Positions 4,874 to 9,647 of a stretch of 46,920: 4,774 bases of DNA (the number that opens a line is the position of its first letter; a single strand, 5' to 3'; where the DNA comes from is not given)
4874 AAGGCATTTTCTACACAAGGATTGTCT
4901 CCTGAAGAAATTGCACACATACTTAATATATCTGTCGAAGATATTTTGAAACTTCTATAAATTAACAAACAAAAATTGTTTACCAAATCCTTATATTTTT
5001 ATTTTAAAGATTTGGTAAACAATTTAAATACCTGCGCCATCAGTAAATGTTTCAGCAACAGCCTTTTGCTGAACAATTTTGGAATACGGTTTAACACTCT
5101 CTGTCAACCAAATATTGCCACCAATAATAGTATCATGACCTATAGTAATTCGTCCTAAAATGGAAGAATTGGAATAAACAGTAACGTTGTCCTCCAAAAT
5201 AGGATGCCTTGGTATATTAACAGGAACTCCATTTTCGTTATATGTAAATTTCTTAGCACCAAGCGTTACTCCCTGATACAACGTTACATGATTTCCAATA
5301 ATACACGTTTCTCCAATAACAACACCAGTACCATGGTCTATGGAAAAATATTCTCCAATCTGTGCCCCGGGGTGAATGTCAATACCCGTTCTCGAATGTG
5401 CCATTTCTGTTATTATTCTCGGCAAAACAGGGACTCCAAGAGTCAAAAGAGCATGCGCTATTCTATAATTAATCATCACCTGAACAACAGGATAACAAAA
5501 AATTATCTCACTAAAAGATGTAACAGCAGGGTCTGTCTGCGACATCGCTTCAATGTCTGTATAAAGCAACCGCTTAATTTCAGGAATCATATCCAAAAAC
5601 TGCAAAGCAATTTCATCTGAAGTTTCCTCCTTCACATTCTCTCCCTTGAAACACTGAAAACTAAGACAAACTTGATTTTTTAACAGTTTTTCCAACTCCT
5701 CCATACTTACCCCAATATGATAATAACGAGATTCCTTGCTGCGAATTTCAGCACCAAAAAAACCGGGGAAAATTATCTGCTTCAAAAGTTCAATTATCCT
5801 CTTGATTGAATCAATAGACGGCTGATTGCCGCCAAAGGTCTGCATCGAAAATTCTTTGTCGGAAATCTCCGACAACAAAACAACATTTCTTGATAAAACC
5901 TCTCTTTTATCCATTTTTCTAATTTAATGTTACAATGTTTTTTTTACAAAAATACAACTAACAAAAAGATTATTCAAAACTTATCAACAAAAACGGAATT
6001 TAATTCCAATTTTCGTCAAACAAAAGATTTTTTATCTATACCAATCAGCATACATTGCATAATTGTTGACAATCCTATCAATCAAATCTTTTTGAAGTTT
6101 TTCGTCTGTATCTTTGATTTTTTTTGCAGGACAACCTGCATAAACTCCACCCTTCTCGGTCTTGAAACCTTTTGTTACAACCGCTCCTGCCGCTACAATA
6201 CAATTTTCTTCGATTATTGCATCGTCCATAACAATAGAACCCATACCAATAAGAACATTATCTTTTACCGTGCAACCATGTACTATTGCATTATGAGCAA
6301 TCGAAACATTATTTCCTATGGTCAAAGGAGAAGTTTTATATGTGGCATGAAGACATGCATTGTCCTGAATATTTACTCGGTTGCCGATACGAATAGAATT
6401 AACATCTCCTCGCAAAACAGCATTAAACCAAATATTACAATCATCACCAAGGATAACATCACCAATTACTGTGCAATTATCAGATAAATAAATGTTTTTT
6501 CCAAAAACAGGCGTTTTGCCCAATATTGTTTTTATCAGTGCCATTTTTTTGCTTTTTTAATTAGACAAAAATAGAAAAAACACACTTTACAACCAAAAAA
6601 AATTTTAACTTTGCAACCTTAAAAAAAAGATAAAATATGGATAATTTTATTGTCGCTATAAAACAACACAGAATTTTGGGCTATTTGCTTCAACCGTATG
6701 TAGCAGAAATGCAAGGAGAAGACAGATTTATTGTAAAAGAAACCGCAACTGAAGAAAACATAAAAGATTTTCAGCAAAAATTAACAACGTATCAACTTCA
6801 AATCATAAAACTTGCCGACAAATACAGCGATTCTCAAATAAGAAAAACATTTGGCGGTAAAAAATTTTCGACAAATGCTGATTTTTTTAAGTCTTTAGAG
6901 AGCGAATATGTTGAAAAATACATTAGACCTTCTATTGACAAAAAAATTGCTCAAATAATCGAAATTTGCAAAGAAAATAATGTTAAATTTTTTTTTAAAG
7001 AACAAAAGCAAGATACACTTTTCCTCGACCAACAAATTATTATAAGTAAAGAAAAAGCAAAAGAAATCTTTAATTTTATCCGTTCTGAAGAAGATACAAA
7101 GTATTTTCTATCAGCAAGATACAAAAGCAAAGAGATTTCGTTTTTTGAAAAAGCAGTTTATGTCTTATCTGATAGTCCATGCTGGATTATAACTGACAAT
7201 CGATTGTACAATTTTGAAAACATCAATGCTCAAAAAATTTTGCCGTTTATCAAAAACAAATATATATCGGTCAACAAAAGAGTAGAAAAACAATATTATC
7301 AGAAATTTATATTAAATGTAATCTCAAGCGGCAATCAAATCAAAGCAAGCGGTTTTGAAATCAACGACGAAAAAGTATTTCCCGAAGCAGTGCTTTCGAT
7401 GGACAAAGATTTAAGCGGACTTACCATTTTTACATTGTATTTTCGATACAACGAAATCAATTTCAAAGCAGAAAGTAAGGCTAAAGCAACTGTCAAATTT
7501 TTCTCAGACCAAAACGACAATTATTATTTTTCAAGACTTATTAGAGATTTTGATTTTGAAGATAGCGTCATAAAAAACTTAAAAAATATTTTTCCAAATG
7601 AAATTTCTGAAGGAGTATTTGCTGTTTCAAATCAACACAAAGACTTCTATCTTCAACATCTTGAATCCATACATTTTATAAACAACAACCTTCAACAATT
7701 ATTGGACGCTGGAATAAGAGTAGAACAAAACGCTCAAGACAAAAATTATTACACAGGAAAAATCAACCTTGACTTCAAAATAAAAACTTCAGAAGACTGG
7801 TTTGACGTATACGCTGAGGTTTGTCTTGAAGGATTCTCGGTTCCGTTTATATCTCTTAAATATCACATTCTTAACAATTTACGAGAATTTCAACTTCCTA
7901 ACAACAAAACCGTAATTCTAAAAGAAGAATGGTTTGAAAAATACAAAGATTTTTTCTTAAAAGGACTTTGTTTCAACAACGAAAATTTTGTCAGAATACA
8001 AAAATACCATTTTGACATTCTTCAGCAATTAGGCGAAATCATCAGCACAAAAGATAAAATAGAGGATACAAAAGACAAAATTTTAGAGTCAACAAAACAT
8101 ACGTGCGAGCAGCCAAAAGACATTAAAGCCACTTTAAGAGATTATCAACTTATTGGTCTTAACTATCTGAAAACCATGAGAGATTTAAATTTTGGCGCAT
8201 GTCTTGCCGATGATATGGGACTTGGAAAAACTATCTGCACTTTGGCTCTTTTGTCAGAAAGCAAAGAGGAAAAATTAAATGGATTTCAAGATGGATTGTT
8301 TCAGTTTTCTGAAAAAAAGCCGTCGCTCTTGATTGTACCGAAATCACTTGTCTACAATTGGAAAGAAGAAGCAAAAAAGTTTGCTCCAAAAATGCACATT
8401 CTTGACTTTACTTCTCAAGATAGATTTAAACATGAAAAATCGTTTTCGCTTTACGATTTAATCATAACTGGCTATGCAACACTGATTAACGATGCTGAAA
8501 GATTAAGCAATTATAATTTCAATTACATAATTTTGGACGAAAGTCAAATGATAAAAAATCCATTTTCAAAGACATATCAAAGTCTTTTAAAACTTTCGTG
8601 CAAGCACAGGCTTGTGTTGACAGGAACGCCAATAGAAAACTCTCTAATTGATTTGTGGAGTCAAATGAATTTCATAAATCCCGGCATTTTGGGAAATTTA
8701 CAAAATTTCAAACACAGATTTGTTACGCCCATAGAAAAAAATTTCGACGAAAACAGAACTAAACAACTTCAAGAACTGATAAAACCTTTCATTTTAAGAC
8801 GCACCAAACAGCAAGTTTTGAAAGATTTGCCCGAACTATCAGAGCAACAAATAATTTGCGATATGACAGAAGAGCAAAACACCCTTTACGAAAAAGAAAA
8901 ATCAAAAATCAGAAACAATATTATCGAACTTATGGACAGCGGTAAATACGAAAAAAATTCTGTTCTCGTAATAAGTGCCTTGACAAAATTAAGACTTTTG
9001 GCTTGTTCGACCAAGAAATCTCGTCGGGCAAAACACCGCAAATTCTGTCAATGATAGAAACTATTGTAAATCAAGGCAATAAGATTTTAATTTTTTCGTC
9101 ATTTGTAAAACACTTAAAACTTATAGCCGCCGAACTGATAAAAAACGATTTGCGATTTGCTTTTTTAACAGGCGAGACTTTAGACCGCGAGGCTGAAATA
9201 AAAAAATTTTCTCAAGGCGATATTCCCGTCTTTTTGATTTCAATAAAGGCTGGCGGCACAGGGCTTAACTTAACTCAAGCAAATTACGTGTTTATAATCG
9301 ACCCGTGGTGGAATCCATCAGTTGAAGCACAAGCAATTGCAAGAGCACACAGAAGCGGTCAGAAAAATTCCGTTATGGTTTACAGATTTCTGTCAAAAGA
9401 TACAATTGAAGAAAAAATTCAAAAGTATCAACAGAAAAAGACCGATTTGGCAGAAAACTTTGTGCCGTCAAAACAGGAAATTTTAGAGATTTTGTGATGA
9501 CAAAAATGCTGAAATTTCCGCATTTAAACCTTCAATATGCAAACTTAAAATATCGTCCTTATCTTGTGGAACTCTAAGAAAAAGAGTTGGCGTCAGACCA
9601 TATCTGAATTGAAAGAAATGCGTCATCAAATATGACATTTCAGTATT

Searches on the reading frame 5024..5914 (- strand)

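Call 22: search_protein_families(library=pfam, proteins=[window:5024-5914:-], max_evalue=0.001)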
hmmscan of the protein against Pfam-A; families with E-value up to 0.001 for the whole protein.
window:5024-5914:- (296 aa): 3 families
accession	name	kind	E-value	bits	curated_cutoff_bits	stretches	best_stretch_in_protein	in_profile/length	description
PF00132.30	Hexapep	-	2.3e-09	37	27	1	237-267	1-31/36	Bacterial transferase hexapeptide (six repeats)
PF25084.1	LbH_EIF2B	-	0.00022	21.6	54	0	181-213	25-54/105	EIF2B subunit epsilon LbH domain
PF06426.19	SATase_N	-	0.00028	21.6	21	1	69-138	28-94/105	Serine acetyltransferase, N-terminal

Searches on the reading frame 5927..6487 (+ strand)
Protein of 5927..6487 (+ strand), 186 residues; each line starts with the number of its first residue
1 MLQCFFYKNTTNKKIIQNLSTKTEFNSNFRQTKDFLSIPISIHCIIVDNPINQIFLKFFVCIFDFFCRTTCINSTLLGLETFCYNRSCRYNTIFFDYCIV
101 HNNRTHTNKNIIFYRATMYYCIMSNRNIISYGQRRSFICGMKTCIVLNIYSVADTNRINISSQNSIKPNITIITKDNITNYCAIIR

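Call 22: search_protein_families(library=pfam, proteins=[window:5927-6487:+], max_evalue=0.001)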
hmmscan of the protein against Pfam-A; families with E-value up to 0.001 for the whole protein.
window:5927-6487:+ (186 aa): 0 families

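Call 65: search_protein_families(library=pfam, proteins=[window:5927-6487:+], max_evalue=10)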
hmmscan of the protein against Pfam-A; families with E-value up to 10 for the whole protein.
window:5927-6487:+ (186 aa): 2 families
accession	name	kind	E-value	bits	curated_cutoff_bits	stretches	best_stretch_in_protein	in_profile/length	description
PF16092.11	CFAP61_N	-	0.49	10.5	27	1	81-129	77-124/264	Cilia- and flagella-associated protein 61, N-terminal domain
PF10798.13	YmgB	-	1.5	9.2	22.3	0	9-28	19-38/59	Biofilm development protein YmgB/AriR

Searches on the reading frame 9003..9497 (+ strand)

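Call 22: search_protein_families(library=pfam, proteins=[window:9003-9497:+], max_evalue=0.001)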
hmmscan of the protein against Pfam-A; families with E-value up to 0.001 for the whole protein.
window:9003-9497:+ (164 aa): 3 families
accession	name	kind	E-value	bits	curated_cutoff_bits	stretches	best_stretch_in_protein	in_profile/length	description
PF00271.37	Helicase_C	-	2.1e-22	79.9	23.5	1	18-119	6-110/110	Helicase conserved C-terminal domain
PF16203.11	ERCC3_RAD25_C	-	2e-05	24.5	27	1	18-140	53-178/248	ERCC3/RAD25/XPB C-terminal helicase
PF11496.14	HDA2-3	-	9.7e-05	22.1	27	1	6-143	87-233/278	Class II histone deacetylase complex subunits 2 and 3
